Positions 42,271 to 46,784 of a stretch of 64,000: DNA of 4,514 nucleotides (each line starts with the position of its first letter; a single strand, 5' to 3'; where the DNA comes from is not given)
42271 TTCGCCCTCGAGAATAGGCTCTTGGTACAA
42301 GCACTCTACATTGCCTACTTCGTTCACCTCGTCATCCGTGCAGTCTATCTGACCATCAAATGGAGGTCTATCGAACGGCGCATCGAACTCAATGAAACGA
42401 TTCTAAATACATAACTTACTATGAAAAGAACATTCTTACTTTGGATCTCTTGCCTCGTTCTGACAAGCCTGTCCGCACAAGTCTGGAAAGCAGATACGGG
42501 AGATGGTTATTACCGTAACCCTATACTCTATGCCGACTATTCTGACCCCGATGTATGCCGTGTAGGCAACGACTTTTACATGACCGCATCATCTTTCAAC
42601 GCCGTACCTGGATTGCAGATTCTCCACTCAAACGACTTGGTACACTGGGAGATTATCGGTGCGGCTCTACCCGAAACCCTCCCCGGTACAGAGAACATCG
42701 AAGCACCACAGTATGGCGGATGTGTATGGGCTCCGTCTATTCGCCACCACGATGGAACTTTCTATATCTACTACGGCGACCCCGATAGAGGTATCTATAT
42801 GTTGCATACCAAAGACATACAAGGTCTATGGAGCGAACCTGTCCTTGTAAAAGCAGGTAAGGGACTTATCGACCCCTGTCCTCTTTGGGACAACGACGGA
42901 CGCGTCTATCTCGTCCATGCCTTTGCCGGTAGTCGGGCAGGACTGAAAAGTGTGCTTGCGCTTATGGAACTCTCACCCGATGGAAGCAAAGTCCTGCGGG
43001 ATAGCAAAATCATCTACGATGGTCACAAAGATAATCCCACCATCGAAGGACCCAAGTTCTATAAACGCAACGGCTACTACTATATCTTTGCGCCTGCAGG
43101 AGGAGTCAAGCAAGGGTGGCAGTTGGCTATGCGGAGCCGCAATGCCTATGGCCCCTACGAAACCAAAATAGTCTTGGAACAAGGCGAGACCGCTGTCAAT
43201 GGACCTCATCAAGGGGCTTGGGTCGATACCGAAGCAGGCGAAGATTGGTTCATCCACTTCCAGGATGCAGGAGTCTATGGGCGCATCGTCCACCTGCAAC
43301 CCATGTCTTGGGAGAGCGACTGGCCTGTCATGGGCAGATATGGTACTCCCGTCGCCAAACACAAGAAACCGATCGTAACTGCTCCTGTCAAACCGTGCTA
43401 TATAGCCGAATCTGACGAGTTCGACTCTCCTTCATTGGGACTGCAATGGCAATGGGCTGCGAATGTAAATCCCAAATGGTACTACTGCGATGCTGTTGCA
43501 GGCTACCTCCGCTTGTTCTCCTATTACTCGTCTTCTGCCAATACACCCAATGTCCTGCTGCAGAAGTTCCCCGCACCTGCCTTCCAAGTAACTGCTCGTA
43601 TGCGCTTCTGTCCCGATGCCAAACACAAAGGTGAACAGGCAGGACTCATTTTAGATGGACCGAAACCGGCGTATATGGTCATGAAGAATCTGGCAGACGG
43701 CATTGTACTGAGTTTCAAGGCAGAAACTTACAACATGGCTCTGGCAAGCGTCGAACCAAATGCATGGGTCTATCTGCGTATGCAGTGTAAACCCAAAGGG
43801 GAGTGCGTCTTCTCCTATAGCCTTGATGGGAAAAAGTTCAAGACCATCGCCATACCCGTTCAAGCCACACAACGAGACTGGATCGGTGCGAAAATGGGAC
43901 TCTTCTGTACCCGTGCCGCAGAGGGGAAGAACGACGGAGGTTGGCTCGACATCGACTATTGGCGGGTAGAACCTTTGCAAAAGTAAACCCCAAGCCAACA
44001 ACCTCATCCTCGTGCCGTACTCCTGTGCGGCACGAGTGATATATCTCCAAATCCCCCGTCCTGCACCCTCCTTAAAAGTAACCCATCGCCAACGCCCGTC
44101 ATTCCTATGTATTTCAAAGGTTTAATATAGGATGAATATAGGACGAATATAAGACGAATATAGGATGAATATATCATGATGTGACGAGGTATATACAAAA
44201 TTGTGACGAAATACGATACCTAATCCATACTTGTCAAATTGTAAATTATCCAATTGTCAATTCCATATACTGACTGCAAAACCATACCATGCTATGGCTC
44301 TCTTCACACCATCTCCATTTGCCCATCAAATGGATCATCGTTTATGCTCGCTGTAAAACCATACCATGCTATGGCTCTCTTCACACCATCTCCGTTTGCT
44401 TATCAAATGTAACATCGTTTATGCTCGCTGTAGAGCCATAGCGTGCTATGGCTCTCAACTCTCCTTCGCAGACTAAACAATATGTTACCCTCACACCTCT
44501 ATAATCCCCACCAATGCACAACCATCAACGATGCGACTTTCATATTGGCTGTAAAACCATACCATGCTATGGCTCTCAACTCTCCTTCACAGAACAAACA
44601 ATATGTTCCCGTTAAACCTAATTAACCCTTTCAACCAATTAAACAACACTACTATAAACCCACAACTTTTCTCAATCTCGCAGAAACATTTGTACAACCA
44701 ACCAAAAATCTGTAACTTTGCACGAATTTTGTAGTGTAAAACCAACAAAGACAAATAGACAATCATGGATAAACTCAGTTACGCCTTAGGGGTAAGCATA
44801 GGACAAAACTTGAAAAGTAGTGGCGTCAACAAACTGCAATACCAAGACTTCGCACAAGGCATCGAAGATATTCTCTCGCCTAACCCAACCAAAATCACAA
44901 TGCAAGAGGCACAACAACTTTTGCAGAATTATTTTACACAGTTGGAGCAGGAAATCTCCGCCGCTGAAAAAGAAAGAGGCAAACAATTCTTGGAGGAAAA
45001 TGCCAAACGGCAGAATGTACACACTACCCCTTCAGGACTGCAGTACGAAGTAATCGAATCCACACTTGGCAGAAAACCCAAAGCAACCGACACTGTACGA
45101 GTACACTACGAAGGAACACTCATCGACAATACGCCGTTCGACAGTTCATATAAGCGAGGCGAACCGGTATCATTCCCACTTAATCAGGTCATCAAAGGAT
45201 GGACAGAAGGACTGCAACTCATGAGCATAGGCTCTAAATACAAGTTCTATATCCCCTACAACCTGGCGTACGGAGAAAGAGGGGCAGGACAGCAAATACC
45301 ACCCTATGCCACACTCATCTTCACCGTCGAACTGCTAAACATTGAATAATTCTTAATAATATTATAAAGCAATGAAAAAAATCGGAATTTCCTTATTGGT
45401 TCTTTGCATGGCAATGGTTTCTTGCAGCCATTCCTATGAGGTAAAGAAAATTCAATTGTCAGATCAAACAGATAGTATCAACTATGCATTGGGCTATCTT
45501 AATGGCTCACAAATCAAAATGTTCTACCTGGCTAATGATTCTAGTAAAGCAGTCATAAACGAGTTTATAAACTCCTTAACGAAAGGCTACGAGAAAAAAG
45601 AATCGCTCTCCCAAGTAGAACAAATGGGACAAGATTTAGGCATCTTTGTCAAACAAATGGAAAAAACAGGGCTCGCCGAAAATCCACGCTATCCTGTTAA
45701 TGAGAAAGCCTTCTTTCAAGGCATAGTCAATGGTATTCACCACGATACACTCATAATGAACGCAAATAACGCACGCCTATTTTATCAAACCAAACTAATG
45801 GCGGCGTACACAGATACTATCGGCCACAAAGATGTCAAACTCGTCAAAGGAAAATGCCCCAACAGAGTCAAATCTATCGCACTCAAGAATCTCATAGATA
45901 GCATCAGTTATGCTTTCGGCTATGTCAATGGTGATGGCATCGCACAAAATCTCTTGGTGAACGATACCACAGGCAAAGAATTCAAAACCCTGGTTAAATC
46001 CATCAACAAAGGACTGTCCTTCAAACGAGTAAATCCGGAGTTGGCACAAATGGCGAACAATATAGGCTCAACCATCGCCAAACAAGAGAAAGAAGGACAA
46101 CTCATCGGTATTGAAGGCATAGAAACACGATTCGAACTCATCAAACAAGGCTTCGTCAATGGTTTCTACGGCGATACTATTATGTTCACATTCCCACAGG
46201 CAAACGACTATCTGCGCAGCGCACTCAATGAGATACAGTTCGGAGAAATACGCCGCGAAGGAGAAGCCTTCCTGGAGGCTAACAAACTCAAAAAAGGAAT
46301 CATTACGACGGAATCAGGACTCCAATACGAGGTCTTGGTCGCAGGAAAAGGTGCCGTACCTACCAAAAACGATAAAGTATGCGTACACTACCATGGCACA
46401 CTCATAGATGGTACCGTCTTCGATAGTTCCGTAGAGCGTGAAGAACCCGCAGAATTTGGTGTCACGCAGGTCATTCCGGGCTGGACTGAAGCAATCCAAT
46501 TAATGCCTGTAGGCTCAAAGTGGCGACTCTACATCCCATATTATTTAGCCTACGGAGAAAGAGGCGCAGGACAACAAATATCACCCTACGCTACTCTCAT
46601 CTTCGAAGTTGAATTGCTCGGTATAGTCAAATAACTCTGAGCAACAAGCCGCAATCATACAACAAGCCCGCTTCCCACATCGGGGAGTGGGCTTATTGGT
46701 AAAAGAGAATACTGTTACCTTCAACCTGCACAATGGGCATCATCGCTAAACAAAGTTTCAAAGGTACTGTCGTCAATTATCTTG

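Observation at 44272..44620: GTAG-prefixed perfect palindromes in head-to-tail arrays: REP-like elements without a RAYT in the window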

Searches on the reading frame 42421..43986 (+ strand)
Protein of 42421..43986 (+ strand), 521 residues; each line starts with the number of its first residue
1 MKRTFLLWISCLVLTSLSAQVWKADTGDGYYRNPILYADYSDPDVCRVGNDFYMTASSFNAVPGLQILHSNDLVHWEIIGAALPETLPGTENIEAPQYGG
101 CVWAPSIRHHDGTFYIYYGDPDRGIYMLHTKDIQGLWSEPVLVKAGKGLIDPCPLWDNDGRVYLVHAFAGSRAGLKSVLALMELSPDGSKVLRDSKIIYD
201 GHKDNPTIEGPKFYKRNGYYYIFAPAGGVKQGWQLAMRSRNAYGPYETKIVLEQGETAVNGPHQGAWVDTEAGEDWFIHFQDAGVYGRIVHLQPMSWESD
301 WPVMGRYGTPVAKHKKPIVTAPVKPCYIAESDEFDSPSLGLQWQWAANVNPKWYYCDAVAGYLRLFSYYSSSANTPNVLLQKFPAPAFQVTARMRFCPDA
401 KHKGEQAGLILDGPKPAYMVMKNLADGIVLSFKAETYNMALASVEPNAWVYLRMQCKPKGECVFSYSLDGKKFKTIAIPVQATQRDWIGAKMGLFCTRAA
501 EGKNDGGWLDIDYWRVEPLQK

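Call 13: search_protein_families(library=pfam, proteins=[window:42421-43986:+])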
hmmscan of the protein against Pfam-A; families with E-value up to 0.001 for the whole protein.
window:42421-43986:+ (521 aa): 2 families
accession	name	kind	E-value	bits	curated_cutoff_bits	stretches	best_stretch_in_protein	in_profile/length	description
PF04616.20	Glyco_hydro_43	-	1.3e-66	225.4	32.2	1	31-302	1-288/288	Glycosyl hydrolases family 43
PF17851.8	GH43_C2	-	1.1e-28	100.7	22.7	1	331-517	1-203/203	Beta xylosidase C-terminal Concanavalin A-like domain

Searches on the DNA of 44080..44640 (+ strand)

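Call 62: search_dna_similar(query=window:44080-44640:+, collection=plasmids, mode=distant, max_rows=10)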
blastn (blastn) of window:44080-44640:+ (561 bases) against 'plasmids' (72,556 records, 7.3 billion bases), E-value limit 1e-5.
No match.

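Call 63: search_dna_similar(query=window:44080-44640:+, collection=phages, mode=distant, max_rows=10)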
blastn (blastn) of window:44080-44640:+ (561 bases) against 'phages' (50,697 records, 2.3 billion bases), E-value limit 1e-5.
No match.

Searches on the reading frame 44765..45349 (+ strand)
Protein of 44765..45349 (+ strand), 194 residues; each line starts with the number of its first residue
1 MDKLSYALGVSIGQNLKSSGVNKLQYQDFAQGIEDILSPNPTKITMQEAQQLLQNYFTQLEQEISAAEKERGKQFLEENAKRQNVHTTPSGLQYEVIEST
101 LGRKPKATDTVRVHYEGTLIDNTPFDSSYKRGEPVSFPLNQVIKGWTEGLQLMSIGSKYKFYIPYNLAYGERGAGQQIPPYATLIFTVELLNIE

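Call 13: search_protein_families(library=pfam, proteins=[window:44765-45349:+])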
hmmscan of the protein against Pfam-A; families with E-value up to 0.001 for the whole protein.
window:44765-45349:+ (194 aa): 2 families
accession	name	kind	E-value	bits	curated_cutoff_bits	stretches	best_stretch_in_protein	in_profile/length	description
PF00254.34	FKBP_C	-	4.5e-33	113.9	21.1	1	103-191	3-94/94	FKBP-type peptidyl-prolyl cis-trans isomerase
PF01346.23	FKBP_N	-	1.6e-24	87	22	1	2-96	2-97/97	Domain amino terminal to FKBP-type peptidyl-prolyl isomerase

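Call 37: find_encoding_contigs(protein=window:44765-45349:+, flank=3000, max_places=10)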
Protein window:44765-45349:+ (194 aa): 3 contigs read that carry it; 2 places shown.
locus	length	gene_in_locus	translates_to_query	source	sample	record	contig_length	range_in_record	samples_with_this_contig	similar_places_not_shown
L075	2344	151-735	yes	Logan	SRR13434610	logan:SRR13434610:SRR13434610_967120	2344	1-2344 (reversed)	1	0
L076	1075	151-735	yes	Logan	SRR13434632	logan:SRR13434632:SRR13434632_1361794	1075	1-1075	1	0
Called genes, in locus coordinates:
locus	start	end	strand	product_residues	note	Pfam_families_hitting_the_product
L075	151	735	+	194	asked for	PF01346:FKBP_N, PF00254:FKBP_C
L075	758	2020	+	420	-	PF01346:FKBP_N, PF00254:FKBP_C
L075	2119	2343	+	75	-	?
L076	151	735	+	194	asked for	PF01346:FKBP_N, PF00254:FKBP_C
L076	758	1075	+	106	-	?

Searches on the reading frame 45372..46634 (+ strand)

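Call 13: search_protein_families(library=pfam, proteins=[window:45372-46634:+])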
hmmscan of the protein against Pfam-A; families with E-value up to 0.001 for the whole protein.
window:45372-46634:+ (420 aa): 2 families
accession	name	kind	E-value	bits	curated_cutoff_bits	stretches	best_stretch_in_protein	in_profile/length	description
PF00254.34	FKBP_C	-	6.2e-30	103.8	21.1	1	330-416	5-94/94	FKBP-type peptidyl-prolyl cis-trans isomerase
PF01346.23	FKBP_N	-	7.2e-17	62.5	22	1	227-321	4-97/97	Domain amino terminal to FKBP-type peptidyl-prolyl isomerase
